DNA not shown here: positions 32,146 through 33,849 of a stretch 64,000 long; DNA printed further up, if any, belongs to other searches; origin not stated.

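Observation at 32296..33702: Orphan beta-class DNA methyltransferase with unknown C-terminal domain inserted between nrdA and nrdB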

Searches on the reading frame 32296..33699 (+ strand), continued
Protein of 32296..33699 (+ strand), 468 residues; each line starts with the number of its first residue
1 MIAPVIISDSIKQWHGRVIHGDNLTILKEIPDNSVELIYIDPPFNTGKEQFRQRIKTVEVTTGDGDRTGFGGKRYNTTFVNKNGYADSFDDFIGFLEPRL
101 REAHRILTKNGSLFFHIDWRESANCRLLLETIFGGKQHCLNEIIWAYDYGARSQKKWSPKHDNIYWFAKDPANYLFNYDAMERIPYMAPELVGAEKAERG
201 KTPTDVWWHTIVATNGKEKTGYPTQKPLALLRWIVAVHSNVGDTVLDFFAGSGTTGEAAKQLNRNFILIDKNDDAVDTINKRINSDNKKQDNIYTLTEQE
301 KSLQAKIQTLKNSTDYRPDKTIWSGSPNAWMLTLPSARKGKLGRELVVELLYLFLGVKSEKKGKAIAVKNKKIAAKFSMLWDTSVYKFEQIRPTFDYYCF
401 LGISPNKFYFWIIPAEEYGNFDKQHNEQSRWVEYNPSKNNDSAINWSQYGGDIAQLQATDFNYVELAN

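Call 35: find_encoding_contigs(protein=P0276, flank=6000, max_places=3)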
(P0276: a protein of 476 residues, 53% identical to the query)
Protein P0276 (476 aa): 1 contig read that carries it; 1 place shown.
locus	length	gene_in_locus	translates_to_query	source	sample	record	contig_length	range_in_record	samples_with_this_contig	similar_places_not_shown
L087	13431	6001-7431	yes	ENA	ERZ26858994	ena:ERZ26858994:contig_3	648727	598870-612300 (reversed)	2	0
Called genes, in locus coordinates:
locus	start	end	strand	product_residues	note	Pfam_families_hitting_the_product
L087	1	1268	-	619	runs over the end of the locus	PF00682:HMGL-like, PF02436:PYC_OADA, PF00364:Biotin_lipoyl, PF25917:BSH_RND, PF25984:BSH_YknX (faint)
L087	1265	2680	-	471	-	PF00289:Biotin_carb_N, PF02786:CPSase_L_D2, PF08443:RimK (faint), PF02222:ATP-grasp (weak), PF07478:Dala_Dala_lig_C, PF02785:Biotin_carb_C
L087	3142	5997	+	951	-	PF03477:ATP-cone, PF00317:Ribonuc_red_lgN, PF02867:Ribonuc_red_lgC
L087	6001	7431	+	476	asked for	PF02086:MethyltransfD12 (faint), PF03602:Cons_hypoth95 (faint), PF01555:N6_N4_Mtase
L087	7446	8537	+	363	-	PF00268:Ribonuc_red_sm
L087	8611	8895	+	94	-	-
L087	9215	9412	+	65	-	-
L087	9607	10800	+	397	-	PF00155:Aminotran_1_2, PF01041:DegT_DnrJ_EryC1 (weak)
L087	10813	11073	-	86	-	-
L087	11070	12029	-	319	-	PF00126:HTH_1, PF03466:LysR_substrate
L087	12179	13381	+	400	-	PF01321:Creatinase_N, PF00557:Peptidase_M24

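Call 36: find_encoding_contigs(protein=P0279, flank=6000, max_places=3)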
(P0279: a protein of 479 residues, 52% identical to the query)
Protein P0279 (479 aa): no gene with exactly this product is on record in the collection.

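Call 37: find_encoding_contigs(protein=P0284, flank=6000, max_places=3)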
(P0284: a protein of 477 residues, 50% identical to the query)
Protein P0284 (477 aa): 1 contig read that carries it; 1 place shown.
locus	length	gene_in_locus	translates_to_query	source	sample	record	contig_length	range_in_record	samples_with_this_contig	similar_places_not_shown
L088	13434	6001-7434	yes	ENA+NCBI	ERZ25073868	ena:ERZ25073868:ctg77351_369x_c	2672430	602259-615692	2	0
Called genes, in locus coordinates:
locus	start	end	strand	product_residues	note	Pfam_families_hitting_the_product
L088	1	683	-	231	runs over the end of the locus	PF13442:Cytochrome_CBB3 (faint), PF00034:Cytochrom_C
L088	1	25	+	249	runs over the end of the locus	PF05742:TANGO2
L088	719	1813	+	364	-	PF00348:polyprenyl_synt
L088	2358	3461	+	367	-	PF01571:GCV_T, PF08669:GCV_T_C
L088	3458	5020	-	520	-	PF01019:G_glu_transpept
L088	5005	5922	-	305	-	PF00291:PALP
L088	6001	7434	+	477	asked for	PF02086:MethyltransfD12 (faint), PF03602:Cons_hypoth95 (faint), PF01555:N6_N4_Mtase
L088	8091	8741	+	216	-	PF12762:DDE_Tnp_IS1595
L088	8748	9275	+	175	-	-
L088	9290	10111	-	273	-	PF01149:Fapy_DNA_glyco, PF06831:H2TH, PF06827:zf-FPG_IleRS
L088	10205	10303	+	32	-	-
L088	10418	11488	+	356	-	PF00111:Fer2, PF00970:FAD_binding_6, PF00175:NAD_binding_1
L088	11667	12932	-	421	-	PF07219:HemY_N, PF13176:TPR_7 (faint), PF13428:TPR_14 (faint), PF14559:TPR_19 (faint), PF13174:TPR_6 (faint)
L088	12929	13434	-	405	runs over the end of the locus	PF04375:HemX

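Call 38: find_encoding_contigs(protein=P0285, flank=6000, max_places=3)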
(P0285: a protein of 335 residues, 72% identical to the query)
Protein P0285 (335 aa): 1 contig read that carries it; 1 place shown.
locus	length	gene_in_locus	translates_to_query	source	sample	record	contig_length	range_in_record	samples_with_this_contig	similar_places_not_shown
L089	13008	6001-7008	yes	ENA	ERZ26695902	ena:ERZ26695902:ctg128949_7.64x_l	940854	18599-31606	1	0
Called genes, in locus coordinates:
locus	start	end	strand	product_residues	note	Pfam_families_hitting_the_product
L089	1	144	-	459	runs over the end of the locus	PF00364:Biotin_lipoyl (faint), PF25973:BSH_CzcB (weak), PF25984:BSH_YknX, PF25975:CzcB_C (faint)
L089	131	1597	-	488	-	PF12704:MacB_PCD, PF02687:FtsX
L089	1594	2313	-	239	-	PF00005:ABC_tran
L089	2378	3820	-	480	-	PF00364:Biotin_lipoyl (faint), PF25917:BSH_RND (faint), PF25984:BSH_YknX (faint)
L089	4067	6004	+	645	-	PF03372:Exo_endo_phos (weak)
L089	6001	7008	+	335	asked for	PF03602:Cons_hypoth95 (faint), PF01555:N6_N4_Mtase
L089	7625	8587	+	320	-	PF00005:ABC_tran, PF13304:AAA_21 (weak)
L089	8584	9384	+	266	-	PF01061:ABC2_membrane, PF12698:ABC2_membrane_3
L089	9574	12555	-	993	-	PF04851:ResIII, PF27151:YagJ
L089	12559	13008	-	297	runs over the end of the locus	-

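Call 41: find_encoding_contigs(protein=P0275, flank=5000, max_places=2)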
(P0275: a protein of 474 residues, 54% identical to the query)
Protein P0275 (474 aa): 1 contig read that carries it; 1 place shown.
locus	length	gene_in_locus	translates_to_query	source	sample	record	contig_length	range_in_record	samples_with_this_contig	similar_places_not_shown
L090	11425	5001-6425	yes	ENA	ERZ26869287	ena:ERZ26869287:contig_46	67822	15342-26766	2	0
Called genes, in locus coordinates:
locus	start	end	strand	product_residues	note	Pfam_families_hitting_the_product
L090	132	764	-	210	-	PF01914:MarC, PF03741:TerC (weak)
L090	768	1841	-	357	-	PF01883:FeS_assembly_P (weak), PF00142:Fer4_NifH (faint), PF01656:CbiA, PF09140:MipZ (weak), PF10609:ParA, PF13614:AAA_31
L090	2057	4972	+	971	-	PF03477:ATP-cone, PF00317:Ribonuc_red_lgN, PF02867:Ribonuc_red_lgC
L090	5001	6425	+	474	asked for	PF03602:Cons_hypoth95 (faint), PF01555:N6_N4_Mtase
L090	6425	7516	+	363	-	PF00268:Ribonuc_red_sm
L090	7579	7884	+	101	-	-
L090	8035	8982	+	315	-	PF03099:BPL_LplA_LipB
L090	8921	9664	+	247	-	PF03309:Pan_kinase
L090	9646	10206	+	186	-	PF14334:DUF4390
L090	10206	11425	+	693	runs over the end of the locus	PF00672:HAMP, PF00512:HisKA, PF02518:HATPase_c, PF14501:HATPase_c_5 (weak)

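Call 42: find_encoding_contigs(protein=P0273, flank=5000, max_places=2)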
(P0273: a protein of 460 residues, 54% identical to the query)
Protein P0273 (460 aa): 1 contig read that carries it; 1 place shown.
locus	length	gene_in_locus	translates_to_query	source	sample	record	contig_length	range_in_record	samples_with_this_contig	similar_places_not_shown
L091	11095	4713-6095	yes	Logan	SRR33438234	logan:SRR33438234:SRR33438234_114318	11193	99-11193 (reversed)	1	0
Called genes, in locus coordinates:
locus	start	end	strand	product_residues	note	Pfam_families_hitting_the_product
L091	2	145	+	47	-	?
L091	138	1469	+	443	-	PF02878:PGM_PMM_I, PF02879:PGM_PMM_II, PF02880:PGM_PMM_III, PF00408:PGM_PMM_IV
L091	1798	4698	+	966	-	PF03477:ATP-cone, PF00317:Ribonuc_red_lgN, PF02867:Ribonuc_red_lgC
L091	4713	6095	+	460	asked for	PF03602:Cons_hypoth95 (faint), PF01555:N6_N4_Mtase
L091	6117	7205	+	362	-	PF00268:Ribonuc_red_sm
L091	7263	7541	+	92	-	-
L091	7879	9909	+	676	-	PF19310:TOP_N, PF01432:Peptidase_M3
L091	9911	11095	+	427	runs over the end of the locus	?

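Call 43: find_encoding_contigs(protein=P0280, flank=5000, max_places=2)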
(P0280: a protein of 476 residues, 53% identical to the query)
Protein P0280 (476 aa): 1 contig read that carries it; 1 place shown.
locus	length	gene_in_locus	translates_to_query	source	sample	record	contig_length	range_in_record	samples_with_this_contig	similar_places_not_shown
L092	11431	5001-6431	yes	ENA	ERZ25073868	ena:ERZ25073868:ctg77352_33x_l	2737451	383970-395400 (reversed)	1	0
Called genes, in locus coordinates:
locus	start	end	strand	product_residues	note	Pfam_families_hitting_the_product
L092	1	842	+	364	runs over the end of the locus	PF00348:polyprenyl_synt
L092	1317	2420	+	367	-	PF01571:GCV_T, PF08669:GCV_T_C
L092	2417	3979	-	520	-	PF01019:G_glu_transpept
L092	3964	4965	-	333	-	PF00291:PALP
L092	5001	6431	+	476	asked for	PF02086:MethyltransfD12 (faint), PF03602:Cons_hypoth95 (faint), PF05175:MTS (faint), PF01555:N6_N4_Mtase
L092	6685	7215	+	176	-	-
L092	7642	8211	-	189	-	PF13505:OMP_b-brl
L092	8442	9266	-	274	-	PF01149:Fapy_DNA_glyco, PF06831:H2TH, PF06827:zf-FPG_IleRS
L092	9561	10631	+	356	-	PF00111:Fer2, PF00970:FAD_binding_6, PF00175:NAD_binding_1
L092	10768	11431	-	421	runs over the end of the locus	PF07219:HemY_N, PF13176:TPR_7 (faint), PF13428:TPR_14 (faint), PF14559:TPR_19 (faint), PF13174:TPR_6 (faint)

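Call 53: find_related_loci(query=A2, collection=metagenome_contigs, flank=5000)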
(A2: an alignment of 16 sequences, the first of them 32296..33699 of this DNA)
Query A2 (468 aa) in metagenome_contigs; peptide patterns used: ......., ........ (x = any residue, [..] = any of these).
600 stretches matched a pattern (row limit reached: there are more); 543 encode a relative of the query (tblastn E <= 1e-3); the best 80 are kept; 80 distinct loci.
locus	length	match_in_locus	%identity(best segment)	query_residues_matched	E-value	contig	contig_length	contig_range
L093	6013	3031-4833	47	17-451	1e-121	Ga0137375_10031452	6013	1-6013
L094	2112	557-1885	45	16-428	3e-127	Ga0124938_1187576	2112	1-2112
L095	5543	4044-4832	66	17-282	7e-117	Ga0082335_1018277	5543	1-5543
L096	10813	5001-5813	62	10-283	1e-111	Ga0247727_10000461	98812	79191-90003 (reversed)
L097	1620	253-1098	60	18-302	6e-120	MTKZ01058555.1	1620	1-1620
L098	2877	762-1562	63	17-283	9e-115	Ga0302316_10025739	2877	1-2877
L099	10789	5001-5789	60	17-282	5e-110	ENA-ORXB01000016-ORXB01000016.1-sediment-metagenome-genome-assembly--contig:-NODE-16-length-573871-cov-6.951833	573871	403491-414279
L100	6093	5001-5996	51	18-346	2e-109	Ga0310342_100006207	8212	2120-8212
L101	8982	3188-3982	63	18-282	2e-109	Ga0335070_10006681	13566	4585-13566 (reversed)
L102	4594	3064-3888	60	10-283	7e-110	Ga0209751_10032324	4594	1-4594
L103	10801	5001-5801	61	17-286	4e-109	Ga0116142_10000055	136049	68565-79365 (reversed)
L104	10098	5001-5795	63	17-283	5e-109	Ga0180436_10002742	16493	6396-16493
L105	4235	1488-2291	63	17-287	7e-110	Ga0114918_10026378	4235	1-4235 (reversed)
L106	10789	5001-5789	62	17-282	5e-108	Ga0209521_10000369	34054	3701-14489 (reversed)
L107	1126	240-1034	63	17-283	1e-118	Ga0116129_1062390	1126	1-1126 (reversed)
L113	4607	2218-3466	60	17-417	3e-108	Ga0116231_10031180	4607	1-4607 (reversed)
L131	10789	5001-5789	62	17-282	1e-103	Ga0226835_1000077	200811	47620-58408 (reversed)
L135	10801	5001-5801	56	16-284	8e-103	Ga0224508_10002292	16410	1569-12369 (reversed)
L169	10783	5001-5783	55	21-284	4e-97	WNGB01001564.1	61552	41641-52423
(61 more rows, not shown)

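Call 68: search_dna_similar(query=window:32296-33699:+, collection=plasmids, mode=protein, max_rows=12)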
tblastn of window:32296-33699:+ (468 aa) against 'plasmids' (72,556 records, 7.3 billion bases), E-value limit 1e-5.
Records with a match: 595; places in all: 606; records where one place covers at least 80% of the query: 0.
Best place of each record, by identity: <60% 595.
By first word of the organism name: Escherichia 89; Burkholderia 87; Enterococcus 35; Salmonella 31; Acinetobacter 20; Bacillus 20; Klebsiella 20; Lactococcus 14; Listeria 14; Vibrio 13; and 110 more.
By predicted mobility (MOB-suite, as given by PLSDB): non-mobilizable 326; conjugative 140; mobilizable 129.
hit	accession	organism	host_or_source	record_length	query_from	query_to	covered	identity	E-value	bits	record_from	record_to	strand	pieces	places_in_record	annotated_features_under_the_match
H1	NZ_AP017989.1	Aminobacter sp. SS-2016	Lotus japoicus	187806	11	283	58%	36.7%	5e-40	161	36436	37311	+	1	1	site-specific DNA-methyltransferase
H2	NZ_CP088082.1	Ideonella dechloratans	Cell culture,Activated sludge, ...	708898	16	290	59%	34.1%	3e-33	140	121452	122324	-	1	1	site-specific DNA-methyltransferase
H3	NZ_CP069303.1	Shinella sp. PSBB067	monoisolate,Minnesota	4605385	2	326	69%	27.1%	8e-18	94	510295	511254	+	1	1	none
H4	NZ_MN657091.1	Psychrobacter sp.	-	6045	17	293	59%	31.8%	2e-31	135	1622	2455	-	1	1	DNA methyltransferase | ApaLI family restriction endonuclease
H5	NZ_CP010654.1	Phaeobacter inhibens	cell culture,zooplankton aquaculture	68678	8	283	59%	31.9%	7e-31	134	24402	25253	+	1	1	site-specific DNA-methyltransferase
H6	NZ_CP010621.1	Phaeobacter inhibens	cell culture,cleaning system aquaculture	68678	8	283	59%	31.9%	7e-31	134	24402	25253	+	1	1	site-specific DNA-methyltransferase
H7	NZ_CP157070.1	Nitrosomonas europaea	cell culture,river sludge effuent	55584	8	309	65%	29.0%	4e-31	134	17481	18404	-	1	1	site-specific DNA-methyltransferase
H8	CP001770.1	Spirosoma linguale DSM 74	-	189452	14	283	58%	32.0%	4e-11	146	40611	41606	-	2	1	DNA methylase N-4/N-6 domain protein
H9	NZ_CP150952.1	Yoonia sp. BS5-3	cell culture,Marine algae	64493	8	283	59%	31.2%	9e-31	133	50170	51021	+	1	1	site-specific DNA-methyltransferase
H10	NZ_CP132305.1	Shinella sumterensis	Homo sapiens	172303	20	341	69%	26.6%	2e-19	99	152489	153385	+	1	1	site-specific DNA-methyltransferase | hypothetical protein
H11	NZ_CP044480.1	Acinetobacter schindleri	goose,stool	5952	11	309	64%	28.4%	6e-29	127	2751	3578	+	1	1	DNA methyltransferase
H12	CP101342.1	Salmonella enterica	Homo sapiens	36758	17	302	61%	29.6%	2e-27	123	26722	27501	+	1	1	yhdJ: adenine-specific DNA-methyltransferase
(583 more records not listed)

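Call 69: search_dna_similar(query=window:32296-33699:+, collection=phages, mode=protein, max_rows=12)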
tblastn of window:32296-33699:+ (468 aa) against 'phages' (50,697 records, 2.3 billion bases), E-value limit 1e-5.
Records with a match: 728; places in all: 800; records where one place covers at least 80% of the query: 0.
Best place of each record, by identity: <60% 728.
By first word of the organism name: Staphylococcus 66; Mycobacterium 59; Synechococcus 48; Vibrio 46; Lactococcus 40; Flavobacterium 31; Gordonia 31; Campylobacter 29; Escherichia 24; Streptomyces 22; and 72 more.
By host as written in the record: - 94; Mycobacterium smegmatis mc2 155 39; Lactococcus lactis 31; Staphylococcus aureus 24; Gordonia terrae 3612 24; Flavobacterium sp. LMO6 19; Arthrobacter sp. ATCC 21022 19; Streptomyces lividans JI 1326 15; and 232 more.
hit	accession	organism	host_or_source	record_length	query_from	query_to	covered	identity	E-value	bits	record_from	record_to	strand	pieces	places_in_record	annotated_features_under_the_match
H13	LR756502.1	uncultured phage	metagenomic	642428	17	284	57%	36.0%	2e-34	143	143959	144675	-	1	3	record has no annotation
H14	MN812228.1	Flavobacterium phage vB_FspS_mymlan6-2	Flavobacterium sp. LMO6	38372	21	291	58%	35.2%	7e-32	196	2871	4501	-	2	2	DNA methyltransferase (x2) | hypothetical protein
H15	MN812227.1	Flavobacterium phage vB_FspS_mymlan6-1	Flavobacterium sp. LMO6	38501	21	291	58%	35.2%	7e-32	196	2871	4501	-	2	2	DNA methyltransferase (x2) | hypothetical protein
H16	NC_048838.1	Flavobacterium phage vB_FspS_mymlan6-1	Flavobacterium sp. LMO6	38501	21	291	58%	35.2%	7e-32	196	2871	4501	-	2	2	DNA methyltransferase | methyltransferase | hypothetical protein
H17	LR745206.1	uncultured phage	metagenomic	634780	22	283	56%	34.9%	4e-30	130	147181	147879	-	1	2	record has no annotation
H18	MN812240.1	Flavobacterium phage vB_FspS_tooticki6-1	Flavobacterium sp. LMO6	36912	21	282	56%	34.4%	7e-32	195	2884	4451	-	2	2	DNA methyltransferase (x2)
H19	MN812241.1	Flavobacterium phage vB_FspS_tooticki9-1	Flavobacterium sp. LMO9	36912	21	282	56%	34.4%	7e-32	195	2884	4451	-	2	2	DNA methyltransferase (x2)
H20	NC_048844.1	Flavobacterium phage vB_FspS_tooticki6-1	Flavobacterium sp. LMO6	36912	21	282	56%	34.4%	7e-32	195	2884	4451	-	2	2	DNA methyltransferase | methyltransferase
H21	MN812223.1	Flavobacterium phage vB_FspS_mumin6-4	Flavobacterium sp. LMO6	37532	21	282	56%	34.4%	7e-32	195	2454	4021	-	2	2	DNA methyltransferase (x2)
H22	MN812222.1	Flavobacterium phage vB_FspS_mumin6-3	Flavobacterium sp. LMO6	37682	21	282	56%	34.4%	7e-32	195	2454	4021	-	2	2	DNA methyltransferase (x2)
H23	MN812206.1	Flavobacterium phage vB_FspS_filifjonk9-1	Flavobacterium sp. LMO9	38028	21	282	56%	34.4%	7e-32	195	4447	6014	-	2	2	DNA methyltransferase (x2)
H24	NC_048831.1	Flavobacterium phage vB_FspS_filifjonk9-1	Flavobacterium sp. LMO9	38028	21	282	56%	34.4%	7e-32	195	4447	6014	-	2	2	DNA methyltransferase | methyltransferase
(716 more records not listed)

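Call 83: search_protein_families(library=pfam, proteins=[L096:5854-6462:+, L103:5797-6504:+, L106:5860-6543:+, L131:5849-6616:+, L169:5804-6421:+, L096:3653-4975:+, L106:3673-4911:+, L099:4212-4901:+, L103:4571-4987:+, L135:4428-4985:+], max_evalue=0.001)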
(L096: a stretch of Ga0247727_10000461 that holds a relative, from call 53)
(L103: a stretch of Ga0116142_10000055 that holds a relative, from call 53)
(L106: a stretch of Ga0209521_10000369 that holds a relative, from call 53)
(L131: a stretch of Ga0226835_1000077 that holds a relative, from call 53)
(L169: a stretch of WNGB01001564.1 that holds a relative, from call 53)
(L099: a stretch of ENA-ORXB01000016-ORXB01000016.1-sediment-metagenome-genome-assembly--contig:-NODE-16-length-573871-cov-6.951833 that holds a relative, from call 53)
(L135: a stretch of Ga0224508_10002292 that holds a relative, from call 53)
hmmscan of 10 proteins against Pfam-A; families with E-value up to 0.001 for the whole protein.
L096:5854-6462:+ (203 aa): 1 family
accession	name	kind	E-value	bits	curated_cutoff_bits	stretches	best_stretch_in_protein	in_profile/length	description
PF03167.25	UDG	-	5.8e-27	94.9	24.3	1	36-191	4-137/141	Uracil DNA glycosylase superfamily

L103:5797-6504:+ (236 aa): 1 family
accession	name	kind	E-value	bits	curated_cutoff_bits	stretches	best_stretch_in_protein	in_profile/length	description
PF08713.17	DNA_alkylation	-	4.3e-33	115.2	21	1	19-225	1-212/213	DNA alkylation repair enzyme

L106:5860-6543:+ (228 aa): 1 family
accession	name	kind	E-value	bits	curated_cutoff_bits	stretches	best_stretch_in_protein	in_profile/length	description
PF08713.17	DNA_alkylation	-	7.7e-36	124.2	21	1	13-217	3-212/213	DNA alkylation repair enzyme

L131:5849-6616:+ (256 aa): 1 family
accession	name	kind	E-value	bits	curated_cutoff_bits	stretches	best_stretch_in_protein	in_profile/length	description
PF01048.26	PNP_UDP_1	-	3.7e-28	98.9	25.1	1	35-223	3-198/233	Phosphorylase superfamily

L169:5804-6421:+ (206 aa): 0 families

L096:3653-4975:+ (441 aa): 3 families
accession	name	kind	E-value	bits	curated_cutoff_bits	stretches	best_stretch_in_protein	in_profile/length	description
PF00155.27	Aminotran_1_2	-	1.9e-58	198.8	19.7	2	189-427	125-361/361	Aminotransferase class I and II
PF01053.26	Cys_Met_Meta_PP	-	3e-05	23.2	27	0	193-246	126-176/381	Cys/Met metabolism PLP-dependent enzyme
PF01041.23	DegT_DnrJ_EryC1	-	0.00023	20.9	19.8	0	189-243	97-145/360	DegT/DnrJ/EryC1/StrS aminotransferase family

L106:3673-4911:+ (413 aa): 1 family
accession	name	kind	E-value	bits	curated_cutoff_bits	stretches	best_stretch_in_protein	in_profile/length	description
PF02073.20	Peptidase_M29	-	4.3e-161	536.7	27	1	6-409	2-406/406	Thermophilic metalloprotease (M29)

L099:4212-4901:+ (230 aa): 0 families

L103:4571-4987:+ (139 aa): 1 family
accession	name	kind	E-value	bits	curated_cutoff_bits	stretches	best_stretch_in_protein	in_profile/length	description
PF01894.22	UPF0047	-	2.1e-36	125.1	27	1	20-136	1-117/117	Uncharacterised protein family UPF0047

L135:4428-4985:+ (186 aa): 1 family
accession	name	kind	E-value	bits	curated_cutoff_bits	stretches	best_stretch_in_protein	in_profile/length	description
PF10343.14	Q_salvage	-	4.9e-46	158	25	1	6-186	97-285/285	Queuosine salvage protein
